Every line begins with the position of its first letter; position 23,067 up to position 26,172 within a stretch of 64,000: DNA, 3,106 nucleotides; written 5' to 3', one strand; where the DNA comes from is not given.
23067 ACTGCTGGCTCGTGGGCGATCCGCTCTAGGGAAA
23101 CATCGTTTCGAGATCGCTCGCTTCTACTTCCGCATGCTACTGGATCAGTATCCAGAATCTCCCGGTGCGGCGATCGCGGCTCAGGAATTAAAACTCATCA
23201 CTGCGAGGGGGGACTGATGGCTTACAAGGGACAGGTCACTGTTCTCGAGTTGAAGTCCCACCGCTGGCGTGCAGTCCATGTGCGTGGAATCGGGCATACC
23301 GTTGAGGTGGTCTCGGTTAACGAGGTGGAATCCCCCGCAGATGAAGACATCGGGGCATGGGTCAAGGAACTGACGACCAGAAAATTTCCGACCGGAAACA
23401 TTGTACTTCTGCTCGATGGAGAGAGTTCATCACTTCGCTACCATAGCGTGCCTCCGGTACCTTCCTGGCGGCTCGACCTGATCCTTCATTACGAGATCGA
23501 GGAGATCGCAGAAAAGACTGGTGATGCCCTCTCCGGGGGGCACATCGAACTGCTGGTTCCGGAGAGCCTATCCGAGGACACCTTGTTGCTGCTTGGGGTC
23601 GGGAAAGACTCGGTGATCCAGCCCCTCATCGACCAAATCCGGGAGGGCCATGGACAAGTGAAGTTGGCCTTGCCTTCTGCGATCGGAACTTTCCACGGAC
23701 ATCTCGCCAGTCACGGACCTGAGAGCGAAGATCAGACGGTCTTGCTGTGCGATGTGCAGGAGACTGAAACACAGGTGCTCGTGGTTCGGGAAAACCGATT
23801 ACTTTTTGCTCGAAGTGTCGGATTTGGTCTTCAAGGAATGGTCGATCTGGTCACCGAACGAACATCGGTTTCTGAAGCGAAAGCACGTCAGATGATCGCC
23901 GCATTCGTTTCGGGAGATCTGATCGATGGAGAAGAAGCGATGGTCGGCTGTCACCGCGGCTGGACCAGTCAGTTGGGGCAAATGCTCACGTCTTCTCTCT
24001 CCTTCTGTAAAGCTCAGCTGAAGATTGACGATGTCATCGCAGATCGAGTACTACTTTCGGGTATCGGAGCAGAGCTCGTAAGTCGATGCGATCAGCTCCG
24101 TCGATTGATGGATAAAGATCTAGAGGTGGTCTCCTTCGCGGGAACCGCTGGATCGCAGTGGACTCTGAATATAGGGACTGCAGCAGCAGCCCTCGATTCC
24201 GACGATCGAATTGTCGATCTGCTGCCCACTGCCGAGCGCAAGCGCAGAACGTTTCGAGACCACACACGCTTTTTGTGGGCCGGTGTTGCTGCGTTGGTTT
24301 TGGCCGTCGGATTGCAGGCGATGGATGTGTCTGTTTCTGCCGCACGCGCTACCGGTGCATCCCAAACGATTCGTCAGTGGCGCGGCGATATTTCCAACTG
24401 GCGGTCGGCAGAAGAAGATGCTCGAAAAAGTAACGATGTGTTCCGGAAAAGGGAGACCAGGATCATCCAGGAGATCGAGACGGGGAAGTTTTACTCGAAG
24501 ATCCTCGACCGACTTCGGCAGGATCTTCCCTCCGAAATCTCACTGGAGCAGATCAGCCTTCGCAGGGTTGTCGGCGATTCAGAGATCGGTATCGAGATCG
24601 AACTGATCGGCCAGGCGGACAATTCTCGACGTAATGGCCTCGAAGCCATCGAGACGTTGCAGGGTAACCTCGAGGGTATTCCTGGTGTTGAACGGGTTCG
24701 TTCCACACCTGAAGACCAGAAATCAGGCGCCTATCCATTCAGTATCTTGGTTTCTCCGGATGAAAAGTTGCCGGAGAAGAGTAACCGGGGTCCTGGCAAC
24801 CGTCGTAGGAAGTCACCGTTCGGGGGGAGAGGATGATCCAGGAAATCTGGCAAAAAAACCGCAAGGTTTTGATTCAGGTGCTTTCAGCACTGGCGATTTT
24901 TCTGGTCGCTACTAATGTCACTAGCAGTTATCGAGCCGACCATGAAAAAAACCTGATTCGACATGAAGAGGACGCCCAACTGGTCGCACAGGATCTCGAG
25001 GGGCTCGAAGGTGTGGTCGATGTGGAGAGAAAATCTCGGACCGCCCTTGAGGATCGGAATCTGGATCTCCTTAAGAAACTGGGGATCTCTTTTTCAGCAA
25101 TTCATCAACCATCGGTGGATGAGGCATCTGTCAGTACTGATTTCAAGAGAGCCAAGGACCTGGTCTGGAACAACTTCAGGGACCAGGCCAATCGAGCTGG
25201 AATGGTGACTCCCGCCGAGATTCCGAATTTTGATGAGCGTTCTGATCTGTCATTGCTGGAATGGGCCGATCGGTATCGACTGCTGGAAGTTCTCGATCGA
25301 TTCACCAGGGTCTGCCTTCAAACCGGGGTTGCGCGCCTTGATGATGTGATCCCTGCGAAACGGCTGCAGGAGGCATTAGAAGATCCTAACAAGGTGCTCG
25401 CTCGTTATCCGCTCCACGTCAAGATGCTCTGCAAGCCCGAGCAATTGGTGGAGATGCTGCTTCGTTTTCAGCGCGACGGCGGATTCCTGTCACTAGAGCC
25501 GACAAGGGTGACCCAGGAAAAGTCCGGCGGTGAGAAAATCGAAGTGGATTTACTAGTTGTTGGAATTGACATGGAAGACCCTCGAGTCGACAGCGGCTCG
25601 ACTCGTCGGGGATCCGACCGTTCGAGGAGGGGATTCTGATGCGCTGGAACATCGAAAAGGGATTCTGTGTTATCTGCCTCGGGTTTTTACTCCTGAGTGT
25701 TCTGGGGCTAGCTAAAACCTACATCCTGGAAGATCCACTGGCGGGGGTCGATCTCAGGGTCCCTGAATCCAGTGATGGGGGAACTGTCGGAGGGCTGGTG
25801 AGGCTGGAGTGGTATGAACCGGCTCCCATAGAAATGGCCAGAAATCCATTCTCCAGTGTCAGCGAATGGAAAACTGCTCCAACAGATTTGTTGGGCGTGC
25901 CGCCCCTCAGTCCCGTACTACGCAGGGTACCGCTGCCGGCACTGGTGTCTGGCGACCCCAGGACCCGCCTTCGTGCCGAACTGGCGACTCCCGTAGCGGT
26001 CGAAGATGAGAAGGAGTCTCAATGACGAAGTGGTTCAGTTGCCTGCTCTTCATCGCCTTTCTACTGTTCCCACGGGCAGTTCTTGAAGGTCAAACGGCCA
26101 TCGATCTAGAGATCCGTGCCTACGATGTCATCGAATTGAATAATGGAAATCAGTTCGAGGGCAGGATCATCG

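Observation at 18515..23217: FHA-GAF-AAA+-HTH sigma54 activator translationally coupled (ATGA) to a dual-FHA bitopic membrane protein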

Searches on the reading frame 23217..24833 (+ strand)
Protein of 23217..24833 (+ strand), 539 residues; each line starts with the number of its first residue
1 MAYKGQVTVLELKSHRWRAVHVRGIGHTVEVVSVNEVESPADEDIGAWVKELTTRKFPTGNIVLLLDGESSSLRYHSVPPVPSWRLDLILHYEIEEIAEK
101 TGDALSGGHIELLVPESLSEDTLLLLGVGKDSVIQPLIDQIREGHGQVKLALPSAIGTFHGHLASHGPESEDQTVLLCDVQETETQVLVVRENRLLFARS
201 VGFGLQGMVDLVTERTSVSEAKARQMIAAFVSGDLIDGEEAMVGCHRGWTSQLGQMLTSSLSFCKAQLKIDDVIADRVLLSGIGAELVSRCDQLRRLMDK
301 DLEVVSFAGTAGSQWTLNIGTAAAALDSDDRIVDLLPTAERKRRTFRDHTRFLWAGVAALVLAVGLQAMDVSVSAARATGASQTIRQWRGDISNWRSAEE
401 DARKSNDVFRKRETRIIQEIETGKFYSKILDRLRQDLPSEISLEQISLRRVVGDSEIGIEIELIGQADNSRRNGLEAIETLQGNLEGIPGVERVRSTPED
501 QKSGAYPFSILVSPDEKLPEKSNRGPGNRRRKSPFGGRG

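Call 9: search_protein_families(library=pfam, proteins=[window:23217-24833:+], max_evalue=0.001)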
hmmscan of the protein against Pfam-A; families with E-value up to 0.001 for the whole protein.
window:23217-24833:+ (539 aa): 0 families

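Call 11: search_protein_families(library=ncbifam, proteins=[window:23217-24833:+], max_evalue=0.01)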
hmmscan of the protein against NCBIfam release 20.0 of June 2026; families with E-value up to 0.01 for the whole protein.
window:23217-24833:+ (539 aa): 2 families
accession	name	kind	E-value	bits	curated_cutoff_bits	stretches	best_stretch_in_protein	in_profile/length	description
NF045709.1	Amuc_1101_fam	equivalog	6e-05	22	650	1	319-440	343-464/608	Amuc_1101 family PilM-like pilus complex protein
TIGR01175.1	pilM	subfamily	0.00015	20.9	133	1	170-300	184-304/348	type IV pilus assembly protein PilM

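Call 84: search_protein_families(library=padloc, proteins=[window:23217-24833:+], max_evalue=0.001)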
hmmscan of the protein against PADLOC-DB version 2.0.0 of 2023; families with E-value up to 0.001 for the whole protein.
window:23217-24833:+ (539 aa): 0 families

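Call 87: search_solved_structures(query=A7, max_evalue=1)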
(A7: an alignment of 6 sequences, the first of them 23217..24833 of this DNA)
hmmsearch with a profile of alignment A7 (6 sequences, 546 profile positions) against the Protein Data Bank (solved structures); distinct sequences matched with E-value up to 1: 19.
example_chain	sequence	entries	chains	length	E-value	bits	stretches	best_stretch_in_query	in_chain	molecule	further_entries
3jc8_Ma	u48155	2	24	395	2.7e-22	82.3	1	2-317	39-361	Type IV pilus biogenesis protein PilM | PilM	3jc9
2ych_A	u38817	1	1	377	4e-19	71.8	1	5-344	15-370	COMPETENCE PROTEIN PILM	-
5eou_A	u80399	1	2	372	6.5e-17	64.5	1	5-361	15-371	Type 4 fimbrial biogenesis protein PilM,Type 4 fimbrial biogenesis protein PilN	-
5eox_A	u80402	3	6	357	1.3e-14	56.9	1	5-346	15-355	Type 4 fimbrial biogenesis protein PilM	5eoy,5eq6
4czl_A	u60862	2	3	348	1.2e-08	37.3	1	165-317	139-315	ROD SHAPE-DETERMINING PROTEIN MREB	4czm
4czf_A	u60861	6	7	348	1.7e-08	36.7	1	165-317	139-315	ROD SHAPE-DETERMINING PROTEIN MREB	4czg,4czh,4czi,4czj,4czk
4cze_A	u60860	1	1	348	1.7e-08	36.7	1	165-317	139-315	ROD SHAPE-DETERMINING PROTEIN MREB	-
7q6g_A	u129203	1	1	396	1.3e-06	30.6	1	133-313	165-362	Cell division protein FtsA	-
7q6f_A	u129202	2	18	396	2.3e-05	26.4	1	133-313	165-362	Cell division protein FtsA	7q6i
7zpt_M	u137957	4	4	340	6e-05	25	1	139-324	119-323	Cell shape-determining protein MreB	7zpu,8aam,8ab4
3wt0_A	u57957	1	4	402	6.5e-05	24.9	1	172-314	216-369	Cell division protein FtsA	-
8azg_M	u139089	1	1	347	6.6e-05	24.9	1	139-324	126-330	Cell shape-determining protein MreB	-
3wqt_A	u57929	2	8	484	7.2e-05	24.7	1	172-314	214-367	Cell division protein FtsA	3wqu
7q6d_A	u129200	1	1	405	0.00014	23.8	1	133-313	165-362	Cell division protein FtsA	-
1jce_A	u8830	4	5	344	0.0045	18.8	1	170-310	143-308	ROD SHAPE-DETERMINING PROTEIN MREB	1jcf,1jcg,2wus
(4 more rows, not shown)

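Call 88: search_protein_families(library=pfam, alignment_id=A7, max_evalue=0.01)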
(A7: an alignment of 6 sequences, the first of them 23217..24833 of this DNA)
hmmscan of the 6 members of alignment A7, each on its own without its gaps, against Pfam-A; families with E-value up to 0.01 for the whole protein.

A. member 1, window:23217-24833:+ (539 aa): 0 families

B. families by the number of members that match (of 6 scanned): 5 families
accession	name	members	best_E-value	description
PF11104.14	PilM_2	5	2.4e-25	Type IV pilus assembly protein PilM;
PF14450.12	FtsA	4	8.2e-15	Cell division protein FtsA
PF06723.19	MreB_Mbl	4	1.2e-07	MreB/Mbl protein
PF00012.26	HSP70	1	9.8e-05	Hsp70 protein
PF25216.1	Volactin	1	0.0014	Volactin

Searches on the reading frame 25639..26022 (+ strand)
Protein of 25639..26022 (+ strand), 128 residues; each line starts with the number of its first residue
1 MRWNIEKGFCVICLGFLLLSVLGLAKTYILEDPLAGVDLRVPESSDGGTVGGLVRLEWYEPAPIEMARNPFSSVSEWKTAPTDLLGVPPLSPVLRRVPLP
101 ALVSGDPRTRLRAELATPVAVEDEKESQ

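Call 9: search_protein_families(library=pfam, proteins=[window:25639-26022:+], max_evalue=0.001)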
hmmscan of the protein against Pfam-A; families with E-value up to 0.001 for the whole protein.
window:25639-26022:+ (128 aa): 0 families

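Call 11: search_protein_families(library=ncbifam, proteins=[window:25639-26022:+], max_evalue=0.01)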
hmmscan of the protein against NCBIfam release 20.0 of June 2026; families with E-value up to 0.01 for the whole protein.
window:25639-26022:+ (128 aa): 0 families

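Call 41: search_protein_families(library=ncbifam, proteins=[window:25639-26022:+], max_evalue=0.1)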
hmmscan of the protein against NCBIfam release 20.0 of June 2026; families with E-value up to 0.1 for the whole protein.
window:25639-26022:+ (128 aa): 0 families

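Call 84: search_protein_families(library=padloc, proteins=[window:25639-26022:+], max_evalue=0.001)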
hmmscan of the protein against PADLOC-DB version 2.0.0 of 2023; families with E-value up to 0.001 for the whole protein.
window:25639-26022:+ (128 aa): 0 families
